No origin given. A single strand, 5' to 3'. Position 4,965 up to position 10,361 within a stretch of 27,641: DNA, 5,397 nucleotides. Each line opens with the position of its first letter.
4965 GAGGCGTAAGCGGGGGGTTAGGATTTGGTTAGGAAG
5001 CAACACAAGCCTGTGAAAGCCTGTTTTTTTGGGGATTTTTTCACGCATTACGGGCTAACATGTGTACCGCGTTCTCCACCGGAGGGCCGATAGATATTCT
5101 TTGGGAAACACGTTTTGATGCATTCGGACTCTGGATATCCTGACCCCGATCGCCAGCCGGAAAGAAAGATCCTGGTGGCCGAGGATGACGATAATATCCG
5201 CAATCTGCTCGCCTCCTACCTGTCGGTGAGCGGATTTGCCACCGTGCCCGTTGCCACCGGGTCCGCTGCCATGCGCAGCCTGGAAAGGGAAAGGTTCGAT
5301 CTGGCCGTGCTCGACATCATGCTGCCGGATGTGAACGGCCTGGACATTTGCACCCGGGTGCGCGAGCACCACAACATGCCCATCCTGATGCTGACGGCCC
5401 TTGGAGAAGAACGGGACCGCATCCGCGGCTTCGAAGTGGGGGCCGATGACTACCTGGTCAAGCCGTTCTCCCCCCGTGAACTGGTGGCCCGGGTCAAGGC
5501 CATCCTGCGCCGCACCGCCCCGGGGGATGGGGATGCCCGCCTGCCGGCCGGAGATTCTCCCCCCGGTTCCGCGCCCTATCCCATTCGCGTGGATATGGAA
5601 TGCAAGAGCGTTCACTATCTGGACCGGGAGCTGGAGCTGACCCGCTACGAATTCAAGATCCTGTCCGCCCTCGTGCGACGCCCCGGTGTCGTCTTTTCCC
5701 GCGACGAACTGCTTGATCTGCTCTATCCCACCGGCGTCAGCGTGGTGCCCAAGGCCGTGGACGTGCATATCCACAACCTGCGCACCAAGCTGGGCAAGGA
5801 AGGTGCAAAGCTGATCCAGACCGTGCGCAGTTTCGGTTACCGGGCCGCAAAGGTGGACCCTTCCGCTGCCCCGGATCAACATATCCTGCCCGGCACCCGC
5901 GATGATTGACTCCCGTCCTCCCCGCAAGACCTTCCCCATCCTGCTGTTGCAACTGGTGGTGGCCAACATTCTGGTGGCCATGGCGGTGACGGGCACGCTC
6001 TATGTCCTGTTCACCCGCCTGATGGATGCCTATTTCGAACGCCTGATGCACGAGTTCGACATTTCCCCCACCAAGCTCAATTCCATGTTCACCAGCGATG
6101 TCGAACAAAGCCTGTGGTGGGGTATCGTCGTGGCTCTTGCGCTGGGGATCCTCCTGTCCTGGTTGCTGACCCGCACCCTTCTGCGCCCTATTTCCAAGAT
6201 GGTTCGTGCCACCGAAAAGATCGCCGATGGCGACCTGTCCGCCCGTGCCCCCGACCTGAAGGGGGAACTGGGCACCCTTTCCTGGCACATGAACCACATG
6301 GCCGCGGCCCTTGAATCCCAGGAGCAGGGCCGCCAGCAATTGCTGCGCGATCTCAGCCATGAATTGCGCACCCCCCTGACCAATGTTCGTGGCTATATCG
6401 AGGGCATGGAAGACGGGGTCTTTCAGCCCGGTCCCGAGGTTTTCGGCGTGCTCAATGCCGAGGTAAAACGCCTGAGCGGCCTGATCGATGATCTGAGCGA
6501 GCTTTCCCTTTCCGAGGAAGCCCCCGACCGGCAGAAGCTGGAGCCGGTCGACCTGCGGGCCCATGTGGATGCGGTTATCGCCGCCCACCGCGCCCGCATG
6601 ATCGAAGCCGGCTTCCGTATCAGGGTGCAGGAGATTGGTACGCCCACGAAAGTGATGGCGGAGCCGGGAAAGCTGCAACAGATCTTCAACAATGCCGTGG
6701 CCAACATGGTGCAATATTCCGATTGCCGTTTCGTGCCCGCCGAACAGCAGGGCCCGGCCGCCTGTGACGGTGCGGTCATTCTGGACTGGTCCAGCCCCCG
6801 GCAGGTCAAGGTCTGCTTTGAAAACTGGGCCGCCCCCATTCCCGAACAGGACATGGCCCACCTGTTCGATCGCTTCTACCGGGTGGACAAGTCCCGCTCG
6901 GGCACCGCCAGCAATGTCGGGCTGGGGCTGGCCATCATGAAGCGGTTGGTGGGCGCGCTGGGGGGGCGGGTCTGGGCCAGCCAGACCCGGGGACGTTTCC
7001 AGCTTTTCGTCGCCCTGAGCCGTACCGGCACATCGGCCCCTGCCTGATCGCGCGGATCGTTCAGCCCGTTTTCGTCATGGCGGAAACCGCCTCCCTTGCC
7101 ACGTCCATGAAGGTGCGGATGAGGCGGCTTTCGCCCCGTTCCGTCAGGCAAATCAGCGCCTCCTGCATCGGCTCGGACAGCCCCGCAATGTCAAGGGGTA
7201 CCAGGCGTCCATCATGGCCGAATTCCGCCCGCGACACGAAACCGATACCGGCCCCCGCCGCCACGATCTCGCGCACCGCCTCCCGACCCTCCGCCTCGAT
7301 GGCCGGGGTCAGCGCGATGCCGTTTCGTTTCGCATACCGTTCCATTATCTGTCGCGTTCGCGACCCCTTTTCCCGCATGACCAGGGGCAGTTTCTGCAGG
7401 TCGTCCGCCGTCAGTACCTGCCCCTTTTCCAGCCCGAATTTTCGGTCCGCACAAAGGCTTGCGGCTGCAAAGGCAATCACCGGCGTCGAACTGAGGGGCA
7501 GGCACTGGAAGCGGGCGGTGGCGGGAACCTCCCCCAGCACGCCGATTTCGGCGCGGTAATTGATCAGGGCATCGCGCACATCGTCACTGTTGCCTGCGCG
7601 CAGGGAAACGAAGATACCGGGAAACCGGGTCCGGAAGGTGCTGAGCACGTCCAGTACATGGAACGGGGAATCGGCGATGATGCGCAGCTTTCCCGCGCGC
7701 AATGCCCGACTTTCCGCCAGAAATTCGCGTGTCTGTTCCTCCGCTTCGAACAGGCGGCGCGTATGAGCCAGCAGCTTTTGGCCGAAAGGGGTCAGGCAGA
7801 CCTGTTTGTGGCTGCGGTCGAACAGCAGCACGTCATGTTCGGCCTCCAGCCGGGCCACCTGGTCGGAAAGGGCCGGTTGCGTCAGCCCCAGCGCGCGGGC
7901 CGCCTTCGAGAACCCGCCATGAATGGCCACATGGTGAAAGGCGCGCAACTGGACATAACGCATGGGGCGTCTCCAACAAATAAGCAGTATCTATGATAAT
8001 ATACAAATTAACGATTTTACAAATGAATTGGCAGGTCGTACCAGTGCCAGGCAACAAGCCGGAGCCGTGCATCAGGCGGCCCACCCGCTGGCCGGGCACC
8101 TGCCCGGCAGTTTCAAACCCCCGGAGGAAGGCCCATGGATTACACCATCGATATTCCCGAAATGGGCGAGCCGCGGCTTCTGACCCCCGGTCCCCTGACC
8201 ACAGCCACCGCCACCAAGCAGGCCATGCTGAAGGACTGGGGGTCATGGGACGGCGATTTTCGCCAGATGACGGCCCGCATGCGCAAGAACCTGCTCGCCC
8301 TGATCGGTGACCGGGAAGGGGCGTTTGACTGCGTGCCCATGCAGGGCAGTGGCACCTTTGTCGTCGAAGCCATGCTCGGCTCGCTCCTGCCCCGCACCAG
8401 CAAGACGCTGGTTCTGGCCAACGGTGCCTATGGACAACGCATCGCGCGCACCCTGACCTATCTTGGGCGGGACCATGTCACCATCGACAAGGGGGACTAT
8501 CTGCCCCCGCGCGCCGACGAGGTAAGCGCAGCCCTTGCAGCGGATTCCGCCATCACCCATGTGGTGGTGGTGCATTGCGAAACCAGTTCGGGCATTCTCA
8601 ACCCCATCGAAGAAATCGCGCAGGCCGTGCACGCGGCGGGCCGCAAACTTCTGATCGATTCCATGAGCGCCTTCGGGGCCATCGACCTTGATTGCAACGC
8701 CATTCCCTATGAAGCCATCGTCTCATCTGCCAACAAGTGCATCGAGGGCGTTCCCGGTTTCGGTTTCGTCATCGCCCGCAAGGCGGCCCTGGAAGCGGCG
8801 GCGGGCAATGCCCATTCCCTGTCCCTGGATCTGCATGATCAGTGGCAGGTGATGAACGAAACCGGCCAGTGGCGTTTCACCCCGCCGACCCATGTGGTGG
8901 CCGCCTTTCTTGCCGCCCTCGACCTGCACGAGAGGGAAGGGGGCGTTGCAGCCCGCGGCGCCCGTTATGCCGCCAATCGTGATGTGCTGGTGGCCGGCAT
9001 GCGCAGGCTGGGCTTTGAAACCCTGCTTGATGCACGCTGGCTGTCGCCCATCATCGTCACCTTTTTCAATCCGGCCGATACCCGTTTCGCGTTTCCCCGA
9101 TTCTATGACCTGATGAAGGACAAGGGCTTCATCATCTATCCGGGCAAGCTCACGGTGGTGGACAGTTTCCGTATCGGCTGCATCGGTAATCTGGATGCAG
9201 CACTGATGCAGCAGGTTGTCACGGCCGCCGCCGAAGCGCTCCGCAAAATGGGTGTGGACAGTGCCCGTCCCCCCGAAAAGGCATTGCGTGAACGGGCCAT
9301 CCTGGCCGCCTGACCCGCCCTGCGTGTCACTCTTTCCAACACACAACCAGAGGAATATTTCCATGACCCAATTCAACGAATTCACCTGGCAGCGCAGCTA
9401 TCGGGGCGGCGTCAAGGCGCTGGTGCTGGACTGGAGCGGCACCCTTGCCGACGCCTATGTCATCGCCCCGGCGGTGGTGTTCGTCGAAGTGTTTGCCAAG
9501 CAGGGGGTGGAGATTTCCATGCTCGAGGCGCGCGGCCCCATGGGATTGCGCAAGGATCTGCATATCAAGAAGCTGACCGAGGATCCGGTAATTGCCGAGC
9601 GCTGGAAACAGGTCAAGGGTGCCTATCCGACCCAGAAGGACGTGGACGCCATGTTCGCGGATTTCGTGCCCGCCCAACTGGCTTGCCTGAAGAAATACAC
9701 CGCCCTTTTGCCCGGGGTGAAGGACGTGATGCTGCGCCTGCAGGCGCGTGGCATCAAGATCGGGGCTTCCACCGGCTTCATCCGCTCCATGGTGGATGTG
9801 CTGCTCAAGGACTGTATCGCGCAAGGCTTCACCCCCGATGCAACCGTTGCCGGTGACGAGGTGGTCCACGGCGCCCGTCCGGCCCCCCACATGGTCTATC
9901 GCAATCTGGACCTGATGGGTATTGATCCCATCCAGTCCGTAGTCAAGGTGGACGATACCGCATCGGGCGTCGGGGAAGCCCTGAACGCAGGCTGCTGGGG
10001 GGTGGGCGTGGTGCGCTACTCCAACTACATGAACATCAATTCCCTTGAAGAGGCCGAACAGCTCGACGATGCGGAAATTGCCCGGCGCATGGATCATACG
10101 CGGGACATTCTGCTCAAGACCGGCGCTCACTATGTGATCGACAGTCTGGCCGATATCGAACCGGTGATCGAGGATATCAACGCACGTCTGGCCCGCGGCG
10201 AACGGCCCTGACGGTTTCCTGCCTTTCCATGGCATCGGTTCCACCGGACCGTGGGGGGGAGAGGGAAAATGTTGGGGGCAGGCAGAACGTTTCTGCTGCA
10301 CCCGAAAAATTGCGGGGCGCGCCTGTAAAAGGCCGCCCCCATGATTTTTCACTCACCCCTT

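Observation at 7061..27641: Candidate super-locus for scavenging 2-AEP and phosphoethanolamine esters (phosphonolipid/phospholipid or glycan head groups)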

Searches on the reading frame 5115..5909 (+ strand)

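Call 8: search_protein_families(library=ncbifam, proteins=[window:5115-5909:+])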
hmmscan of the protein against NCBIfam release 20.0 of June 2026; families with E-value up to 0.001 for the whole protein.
window:5115-5909:+ (264 aa): 97 families (the best 25 are shown)
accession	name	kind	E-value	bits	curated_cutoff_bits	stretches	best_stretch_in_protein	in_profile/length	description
NF008296.0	PRK11083.1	equivalog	2.6e-60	203.6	273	1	17-243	4-224/228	two-component system response regulator CreB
TIGR02154.1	PhoB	equivalog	1.1e-58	198.2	296.2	1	17-243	3-224/226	phosphate regulon transcriptional regulator PhoB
NF045944.1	ResRegRpaBCyano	equivalog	1.9e-56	191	330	1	20-244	1-227/229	response regulator transcription factor RpaB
NF007982.1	PRK10710.1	equivalog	6.5e-56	189.5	380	1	16-243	7-226/235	envelope stress response regulator BaeR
NF007005.1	PRK09468.1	equivalog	1.9e-54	184.6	331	1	16-242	3-229/237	osmolarity response regulator transcription factor OmpR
NF040689.1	MtrAB_MtrA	equivalog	2e-53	181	300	1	19-244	1-218/219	MtrAB system response regulator MtrA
NF041733.1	resp_reg_CseB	equivalog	2.2e-52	177.7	350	1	18-243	2-225/228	two-component system response regulator CseB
NF033117.2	vanR_ACDEGLN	exception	2.2e-51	174.6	350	1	19-243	1-224/226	VanR-ABDEGLN family response regulator transcription factor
NF053854.1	RespRegPhoBBctds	equivalog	4.3e-50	170.2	270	1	19-243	1-223/225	two-component system response regulator PhoB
NF007928.2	PRK10643.1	equivalog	2.3e-45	154.9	330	1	18-243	2-215/216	two-component system response regulator PmrA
NF033120.0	vanR_FM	exception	2.2e-44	151.8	460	1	18-243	5-228/231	vancomycin resistance response regulator transcription factor, VanR-F/VanR-M family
NF007546.0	PRK10161.1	equivalog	7.7e-44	150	471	1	17-244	3-225/229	phosphate response regulator transcription factor PhoB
NF040534.1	resp_reg_YycF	equivalog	4.8e-43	147.1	340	1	17-242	1-225/231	response regulator YycF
NF008199.0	PRK10955.1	equivalog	5e-43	147.7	341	1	17-242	2-226/232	envelope stress response regulator transcription factor CpxR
NF012227.0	AdeR_RR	equivalog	2.4e-42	145.1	340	1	16-245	11-237/239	efflux system response regulator transcription factor AdeR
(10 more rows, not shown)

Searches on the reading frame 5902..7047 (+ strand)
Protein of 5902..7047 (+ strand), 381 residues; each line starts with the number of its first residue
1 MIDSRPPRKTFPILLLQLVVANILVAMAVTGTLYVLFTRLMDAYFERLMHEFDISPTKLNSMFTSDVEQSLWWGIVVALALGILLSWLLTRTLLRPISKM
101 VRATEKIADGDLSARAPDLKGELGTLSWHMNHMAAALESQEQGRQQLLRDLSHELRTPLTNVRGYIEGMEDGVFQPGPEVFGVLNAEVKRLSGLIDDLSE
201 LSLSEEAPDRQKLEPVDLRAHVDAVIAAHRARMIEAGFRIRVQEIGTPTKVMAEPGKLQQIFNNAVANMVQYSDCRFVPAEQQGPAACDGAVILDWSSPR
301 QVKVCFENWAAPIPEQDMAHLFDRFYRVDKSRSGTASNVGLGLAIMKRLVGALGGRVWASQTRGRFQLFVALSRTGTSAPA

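Call 6: search_protein_families(library=pfam, proteins=[window:5902-7047:+])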
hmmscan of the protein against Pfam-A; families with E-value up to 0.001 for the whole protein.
window:5902-7047:+ (381 aa): 3 families
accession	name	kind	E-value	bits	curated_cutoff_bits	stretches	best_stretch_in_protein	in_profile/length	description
PF02518.31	HATPase_c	-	1.7e-14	54.6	26.4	1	256-364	4-98/111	Histidine kinase-, DNA gyrase B-, and HSP90-like ATPase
PF00512.31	HisKA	-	9.1e-14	51.7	26.9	1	144-205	2-64/66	His Kinase A (phospho-acceptor) domain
PF00672.30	HAMP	-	4.5e-11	43.3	25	1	88-138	1-52/53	HAMP domain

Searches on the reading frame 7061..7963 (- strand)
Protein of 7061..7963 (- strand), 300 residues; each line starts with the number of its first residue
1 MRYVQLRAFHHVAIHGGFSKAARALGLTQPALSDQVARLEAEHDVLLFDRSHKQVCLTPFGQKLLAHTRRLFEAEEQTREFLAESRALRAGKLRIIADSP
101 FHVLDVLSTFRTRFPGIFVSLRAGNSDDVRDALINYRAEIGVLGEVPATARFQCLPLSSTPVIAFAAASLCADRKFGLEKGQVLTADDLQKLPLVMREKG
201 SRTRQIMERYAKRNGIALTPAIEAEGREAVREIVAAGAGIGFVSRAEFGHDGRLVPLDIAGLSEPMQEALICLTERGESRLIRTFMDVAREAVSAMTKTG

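Call 3: search_protein_families(library=pfam, proteins=[window:7061-7963:-])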
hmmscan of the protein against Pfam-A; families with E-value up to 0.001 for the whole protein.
window:7061-7963:- (300 aa): 2 families
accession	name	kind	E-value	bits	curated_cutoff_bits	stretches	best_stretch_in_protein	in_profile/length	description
PF03466.25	LysR_substrate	-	1.6e-33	116.3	28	1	89-292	4-207/209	LysR substrate binding domain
PF00126.33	HTH_1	-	1.1e-20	73.8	26.6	1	5-62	3-60/60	Bacterial regulatory helix-turn-helix protein, lysR family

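Call 7: search_protein_families(library=ncbifam, proteins=[window:7061-7963:-])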
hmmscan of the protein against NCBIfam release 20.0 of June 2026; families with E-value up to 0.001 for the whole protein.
window:7061-7963:- (300 aa): 51 families (the best 25 are shown)
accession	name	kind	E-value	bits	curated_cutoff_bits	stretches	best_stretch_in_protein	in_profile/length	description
TIGR03339.1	phn_lysR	subfamily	9.5e-91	303.9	341.1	1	5-289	1-279/279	aminoethylphosphonate catabolism associated LysR family transcriptional regulator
NF040786.1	LysR_Sec_metab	equivalog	5.5e-44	150.3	250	1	1-290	1-295/298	selenium metabolism-associated LysR family transcriptional regulator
NF045990.1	TransRegCbbRRhodb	equivalog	1.5e-31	109.6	450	1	5-263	10-270/304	LysR family regulator CbbR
NF008416.0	PRK11242.1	equivalog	5.1e-31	108.1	277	1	5-294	5-292/300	transcriptional regulator CynR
NF008722.0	PRK11716.1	equivalog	5.8e-28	97.7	246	1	3-290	3-291/293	HTH-type transcriptional activator IlvY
NF040889.1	trans_reg_YeiE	equivalog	3.7e-27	95.3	480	1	5-260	7-257/288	DNA-binding transcriptional regulator YeiE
NF053705.1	TransRegGltCGpos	equivalog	1.5e-25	90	350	1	1-244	1-242/300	glutamate biosynthesis transcriptional regulator GltC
NF008095.0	PRK10837.1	subfamily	3.5e-25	88.8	281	1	5-246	7-240/290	LysR family transcriptional regulator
NF045775.1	acetoin_reg_AlsR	exception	5.8e-23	81.8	430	1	5-245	5-244/290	acetoin biosynthesis transcriptional regulator AlsR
NF040888.1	trans_reg_YafC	equivalog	1.2e-19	70.3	470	1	5-290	7-290/293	DNA-binding transcriptional regulator YafC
NF047520.1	trans_act_CidR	equivalog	1.1e-18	67.5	415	1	4-240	4-237/292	cidABC operon transcriptional activator CidR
NF041036.1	decaheme_TF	subfamily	3.5e-18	66.1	210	1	6-293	6-296/301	multiheme cytochrome-associated LysR family transcriptional regulator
NF009327.0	PRK12684.1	subfamily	4e-18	65.7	402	1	1-250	1-250/313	CysB family HTH-type transcriptional regulator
NF008352.0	PRK11139.1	subfamily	4.4e-18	65.4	288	1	6-287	11-286/305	transcriptional regulator GcvA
TIGR03418.1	chol_sulf_TF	equivalog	9.3e-18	64.2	324.8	1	5-143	5-141/291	choline sulfate utilization transcriptional regulator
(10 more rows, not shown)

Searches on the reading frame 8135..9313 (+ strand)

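Call 3: search_protein_families(library=pfam, proteins=[window:8135-9313:+])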
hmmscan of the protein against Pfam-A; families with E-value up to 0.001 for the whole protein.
window:8135-9313:+ (392 aa): 1 family
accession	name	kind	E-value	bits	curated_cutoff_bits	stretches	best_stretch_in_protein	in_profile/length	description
PF00266.25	Aminotran_5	-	5.5e-14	52.4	21.5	1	128-299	130-301/371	Aminotransferase class-V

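Call 7: search_protein_families(library=ncbifam, proteins=[window:8135-9313:+])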
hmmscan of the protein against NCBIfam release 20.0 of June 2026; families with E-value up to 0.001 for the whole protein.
window:8135-9313:+ (392 aa): 12 families
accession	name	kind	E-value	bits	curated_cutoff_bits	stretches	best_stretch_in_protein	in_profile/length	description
NF010006.0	PRK13479.1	equivalog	7.3e-170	565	296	1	11-375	4-367/369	2-aminoethylphosphonate--pyruvate transaminase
TIGR02326.1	transamin_PhnW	equivalog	5.3e-147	489.7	400.8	1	14-370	5-361/363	2-aminoethylphosphonate--pyruvate transaminase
TIGR03301.1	PhnW-AepZ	equivalog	5.1e-142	473.4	360.8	1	15-368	2-354/355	2-aminoethylphosphonate aminotransferase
NF046070.1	PyrdoxPyrvTramin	equivalog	1.7e-29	102.8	600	1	16-372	9-367/369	pyridoxamine--pyruvate transaminase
NF045640.1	AspGlyoxATaseBhcA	equivalog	6.7e-15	54.9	650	1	17-374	9-369/395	L-aspartate--glyoxylate aminotransferase BhcA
TIGR04343.1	egtE_PLP_lyase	equivalog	1.9e-08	33.5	400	1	68-274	75-254/370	ergothioneine biosynthesis PLP-dependent enzyme EgtE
TIGR01979.1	sufS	subfamily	2e-06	26.9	475.1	1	142-221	162-240/403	SufS family cysteine desulfurase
TIGR01977.1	am_tr_V_EF2568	hypoth_equivalog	5e-05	22.5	377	1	133-218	133-217/376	cysteine desulfurase family protein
TIGR03402.1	FeS_nifS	equivalog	6.6e-05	21.8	530.75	1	127-216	126-212/379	cysteine desulfurase NifS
NF006791.0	PRK09295.1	equivalog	0.00071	18.8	661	0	138-223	163-247/406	cysteine desulfurase SufS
TIGR03235.1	DNA_S_dndA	equivalog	0.00076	18.9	480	0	127-218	128-216/353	cysteine desulfurase DndA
TIGR03403.1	nifS_epsilon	equivalog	0.00078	18.4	587.7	0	127-216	130-216/382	NifS family cysteine desulfurase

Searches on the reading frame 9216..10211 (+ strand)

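Call 3: search_protein_families(library=pfam, proteins=[window:9216-10211:+])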
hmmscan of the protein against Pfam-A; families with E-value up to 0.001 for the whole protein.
window:9216-10211:+ (331 aa): 2 families
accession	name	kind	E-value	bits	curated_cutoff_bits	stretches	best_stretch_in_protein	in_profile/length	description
PF00702.32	Hydrolase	-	5.5e-10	40.4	26.4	1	66-259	1-191/191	haloacid dehalogenase-like hydrolase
PF13419.12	HAD_2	-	1.6e-07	32.1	23.8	1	75-261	7-174/178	Haloacid dehalogenase-like hydrolase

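Call 7: search_protein_families(library=ncbifam, proteins=[window:9216-10211:+])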
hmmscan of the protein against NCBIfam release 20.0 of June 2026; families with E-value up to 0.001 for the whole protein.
window:9216-10211:+ (331 aa): 17 families
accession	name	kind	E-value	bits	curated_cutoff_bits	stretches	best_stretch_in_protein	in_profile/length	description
TIGR01422.2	phosphonatase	equivalog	1.4e-85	286.5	220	1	66-318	1-251/251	phosphonoacetaldehyde hydrolase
TIGR03351.1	PhnX-like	hypoth_equivalog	1.2e-20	74.4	218.9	1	140-266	63-191/220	phosphonatase-like hydrolase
NF053741.1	noncata_PA2803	equivalog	3.1e-13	50.1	240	1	207-331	68-191/191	HAD superfamily inactivated hydrolase PcrP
TIGR01449.2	PGP_bact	equivalog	9.1e-08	31.9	180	1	124-271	46-190/213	phosphoglycolate phosphatase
TIGR02009.1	PGMB-YQAB-SF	subfamily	2.4e-07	31.2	153.35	1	156-265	84-186/186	beta-phosphoglucomutase family hydrolase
NF053653.1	InDiPhoBT2121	equivalog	1.2e-06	28.3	245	1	137-265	62-186/216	inorganic diphosphatase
TIGR02253.1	CTE7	subfamily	1.4e-06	28.3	169.75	1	145-289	76-215/221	TIGR02253 family HAD-type hydrolase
NF009694.0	PRK13222.1-1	equivalog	2.3e-06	27.1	415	1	160-280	108-225/252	phosphoglycolate phosphatase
TIGR01990.1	bPGM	equivalog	2.5e-06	27.6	189.4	1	162-265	88-186/187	beta-phosphoglucomutase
NF008087.0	PRK10826.1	equivalog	3.5e-06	26.8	191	1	66-252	7-178/222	hexitol phosphatase HxpB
TIGR01509.1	HAD-SF-IA-v3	subfamily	3.6e-06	27.2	29.4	1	217-265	107-154/154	HAD-IA family hydrolase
NF009697.0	PRK13222.1-4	equivalog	7.4e-06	25.4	327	1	156-272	87-200/232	phosphoglycolate phosphatase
NF009695.0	PRK13222.1-2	equivalog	1.5e-05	24.6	225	1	136-275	67-204/226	phosphoglycolate phosphatase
TIGR01454.1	AHBA_synth_RP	hypoth_equivalog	3.3e-05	23.6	246.65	1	163-265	75-174/205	AHBA synthesis associated protein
NF008610.0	PRK11587.1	equivalog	6.5e-05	22.4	282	1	164-292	84-209/219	sugar phosphatase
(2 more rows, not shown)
